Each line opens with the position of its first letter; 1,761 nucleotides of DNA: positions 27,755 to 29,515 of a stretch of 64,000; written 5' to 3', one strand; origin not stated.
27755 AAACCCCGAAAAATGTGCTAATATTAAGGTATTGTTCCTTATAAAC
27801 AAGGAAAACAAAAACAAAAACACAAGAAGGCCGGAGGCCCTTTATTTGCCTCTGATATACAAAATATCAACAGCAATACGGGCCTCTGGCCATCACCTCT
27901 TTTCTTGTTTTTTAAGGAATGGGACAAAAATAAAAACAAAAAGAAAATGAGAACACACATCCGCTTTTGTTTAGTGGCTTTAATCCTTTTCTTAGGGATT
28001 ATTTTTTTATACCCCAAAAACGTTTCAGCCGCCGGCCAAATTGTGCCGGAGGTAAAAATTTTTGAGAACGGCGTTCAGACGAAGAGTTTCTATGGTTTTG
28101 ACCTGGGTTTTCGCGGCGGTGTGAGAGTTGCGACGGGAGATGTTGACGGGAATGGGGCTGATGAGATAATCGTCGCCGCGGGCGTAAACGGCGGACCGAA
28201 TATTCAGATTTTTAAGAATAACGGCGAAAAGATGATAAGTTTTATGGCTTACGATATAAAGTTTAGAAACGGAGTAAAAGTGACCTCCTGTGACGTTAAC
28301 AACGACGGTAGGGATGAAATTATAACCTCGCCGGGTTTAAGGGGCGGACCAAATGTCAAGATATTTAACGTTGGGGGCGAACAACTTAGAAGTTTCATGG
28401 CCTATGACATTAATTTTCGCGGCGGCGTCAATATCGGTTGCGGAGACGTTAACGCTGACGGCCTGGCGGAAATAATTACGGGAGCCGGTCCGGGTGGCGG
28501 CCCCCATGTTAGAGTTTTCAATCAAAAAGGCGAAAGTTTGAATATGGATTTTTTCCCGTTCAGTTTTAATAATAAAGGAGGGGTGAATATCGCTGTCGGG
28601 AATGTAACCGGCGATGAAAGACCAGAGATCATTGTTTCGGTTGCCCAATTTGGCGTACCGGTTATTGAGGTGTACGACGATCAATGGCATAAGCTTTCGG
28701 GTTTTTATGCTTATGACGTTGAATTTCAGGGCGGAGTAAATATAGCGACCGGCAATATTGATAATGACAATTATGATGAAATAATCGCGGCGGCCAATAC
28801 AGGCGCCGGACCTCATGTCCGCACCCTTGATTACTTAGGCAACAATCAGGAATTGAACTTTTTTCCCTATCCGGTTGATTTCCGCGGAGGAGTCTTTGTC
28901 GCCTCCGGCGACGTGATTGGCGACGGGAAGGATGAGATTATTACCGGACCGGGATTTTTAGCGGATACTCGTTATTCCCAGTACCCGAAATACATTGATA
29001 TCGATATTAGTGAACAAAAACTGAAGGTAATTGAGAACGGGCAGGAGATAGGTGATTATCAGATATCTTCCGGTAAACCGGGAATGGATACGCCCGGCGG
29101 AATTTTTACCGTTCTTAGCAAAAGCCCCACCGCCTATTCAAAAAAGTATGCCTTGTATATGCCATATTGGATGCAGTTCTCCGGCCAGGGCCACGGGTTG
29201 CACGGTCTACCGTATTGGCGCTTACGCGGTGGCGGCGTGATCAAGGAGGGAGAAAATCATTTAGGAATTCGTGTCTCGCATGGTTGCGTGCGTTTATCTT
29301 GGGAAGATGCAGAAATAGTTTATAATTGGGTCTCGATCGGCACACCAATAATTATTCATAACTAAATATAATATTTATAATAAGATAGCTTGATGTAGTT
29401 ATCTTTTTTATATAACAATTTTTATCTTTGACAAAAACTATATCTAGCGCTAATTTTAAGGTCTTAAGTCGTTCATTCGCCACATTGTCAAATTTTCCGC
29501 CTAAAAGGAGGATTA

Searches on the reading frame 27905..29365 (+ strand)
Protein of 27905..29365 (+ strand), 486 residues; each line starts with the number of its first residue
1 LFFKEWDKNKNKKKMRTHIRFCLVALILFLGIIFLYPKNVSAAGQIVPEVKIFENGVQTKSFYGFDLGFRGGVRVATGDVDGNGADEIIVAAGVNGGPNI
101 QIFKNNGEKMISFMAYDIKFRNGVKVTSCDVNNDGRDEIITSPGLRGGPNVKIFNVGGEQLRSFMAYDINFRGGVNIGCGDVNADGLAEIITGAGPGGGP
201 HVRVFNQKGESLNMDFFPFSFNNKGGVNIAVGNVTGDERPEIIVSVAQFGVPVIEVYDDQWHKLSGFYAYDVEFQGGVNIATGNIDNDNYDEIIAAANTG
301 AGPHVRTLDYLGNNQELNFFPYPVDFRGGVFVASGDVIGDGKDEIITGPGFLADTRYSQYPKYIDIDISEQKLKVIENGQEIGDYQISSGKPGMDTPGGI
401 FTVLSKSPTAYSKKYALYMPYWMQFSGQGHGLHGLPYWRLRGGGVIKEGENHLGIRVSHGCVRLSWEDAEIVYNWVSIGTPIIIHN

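Call 3: search_protein_families(library=pfam, proteins=[window:27905-29365:+], max_evalue=0.1)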
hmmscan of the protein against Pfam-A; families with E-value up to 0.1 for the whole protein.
window:27905-29365:+ (486 aa): 4 families
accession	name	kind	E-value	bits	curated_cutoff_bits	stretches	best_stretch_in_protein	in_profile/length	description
PF03734.19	YkuD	-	1.9e-23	84.1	23.4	1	361-484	1-146/146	L,D-transpeptidase catalytic domain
PF01839.29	FG-GAP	-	1.1e-13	51.2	22.1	2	72-95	2-25/37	FG-GAP repeat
PF13517.12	FG-GAP_3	-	2e-12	47.9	26.9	2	79-140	1-60/61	FG-GAP-like repeat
PF16743.10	PliI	-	0.016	15.4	27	0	98-142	30-78/123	Periplasmic lysozyme inhibitor of I-type lysozyme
